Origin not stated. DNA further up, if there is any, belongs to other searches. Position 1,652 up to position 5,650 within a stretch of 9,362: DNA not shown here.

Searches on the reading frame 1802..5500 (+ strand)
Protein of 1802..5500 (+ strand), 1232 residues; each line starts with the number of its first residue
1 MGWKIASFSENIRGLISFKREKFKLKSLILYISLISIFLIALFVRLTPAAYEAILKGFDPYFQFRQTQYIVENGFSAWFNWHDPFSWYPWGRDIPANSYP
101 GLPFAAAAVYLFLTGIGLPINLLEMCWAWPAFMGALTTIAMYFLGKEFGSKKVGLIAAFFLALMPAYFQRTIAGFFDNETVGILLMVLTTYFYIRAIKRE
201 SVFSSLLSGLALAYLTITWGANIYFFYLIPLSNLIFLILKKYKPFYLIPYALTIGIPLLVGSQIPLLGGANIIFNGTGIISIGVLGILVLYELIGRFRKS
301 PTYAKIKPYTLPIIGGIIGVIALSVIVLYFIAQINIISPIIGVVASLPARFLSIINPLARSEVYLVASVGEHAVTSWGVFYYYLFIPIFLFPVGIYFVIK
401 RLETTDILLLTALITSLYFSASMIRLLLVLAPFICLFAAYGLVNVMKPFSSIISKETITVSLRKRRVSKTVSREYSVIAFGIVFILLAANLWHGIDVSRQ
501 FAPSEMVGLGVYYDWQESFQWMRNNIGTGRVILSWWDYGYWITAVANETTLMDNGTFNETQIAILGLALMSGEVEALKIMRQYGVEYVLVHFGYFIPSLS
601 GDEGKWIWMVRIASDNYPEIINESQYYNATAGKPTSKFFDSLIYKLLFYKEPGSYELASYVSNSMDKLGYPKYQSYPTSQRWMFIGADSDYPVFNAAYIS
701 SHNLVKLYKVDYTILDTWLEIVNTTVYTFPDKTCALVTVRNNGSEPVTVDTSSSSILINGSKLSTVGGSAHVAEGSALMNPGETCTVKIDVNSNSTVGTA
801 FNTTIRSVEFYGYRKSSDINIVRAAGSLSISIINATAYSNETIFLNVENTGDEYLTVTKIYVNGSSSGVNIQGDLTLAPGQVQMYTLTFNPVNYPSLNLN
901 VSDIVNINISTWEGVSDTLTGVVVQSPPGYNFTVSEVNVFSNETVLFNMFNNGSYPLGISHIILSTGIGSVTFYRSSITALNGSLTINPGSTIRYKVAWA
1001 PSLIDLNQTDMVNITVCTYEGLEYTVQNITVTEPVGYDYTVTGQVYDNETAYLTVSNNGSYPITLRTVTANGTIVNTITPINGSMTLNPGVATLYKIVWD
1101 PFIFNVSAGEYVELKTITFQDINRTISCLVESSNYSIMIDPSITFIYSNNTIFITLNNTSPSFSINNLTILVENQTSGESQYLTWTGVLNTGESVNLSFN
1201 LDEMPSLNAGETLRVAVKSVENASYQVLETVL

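Call 55: search_protein_families(library=pfam, proteins=[window:1802-5500:+])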
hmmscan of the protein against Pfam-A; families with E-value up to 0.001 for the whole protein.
window:1802-5500:+ (1232 aa): 5 families
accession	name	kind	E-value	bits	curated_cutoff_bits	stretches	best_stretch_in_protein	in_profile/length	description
PF02516.20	STT3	-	1e-54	187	24.5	1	32-438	5-405/405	Oligosaccharyl transferase STT3, N-terminal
PF21436.2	STT3-PglB_core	-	8.9e-07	29.9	23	1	531-588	4-60/131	STT3/PglB/AglB core domain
PF13231.12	PMT_2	-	8.2e-06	26.6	26.1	1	131-257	29-156/160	Dolichyl-phosphate-mannose-protein mannosyltransferase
PF22544.2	HYDIN_VesB_CFA65-like_Ig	-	0.00021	21.9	25.5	0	840-898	20-79/100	HYDIN/CFA65/VesB-like, Ig-like domain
PF22627.1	AglB_core-like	-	0.00041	21.1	27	0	530-590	45-106/111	AglB core domain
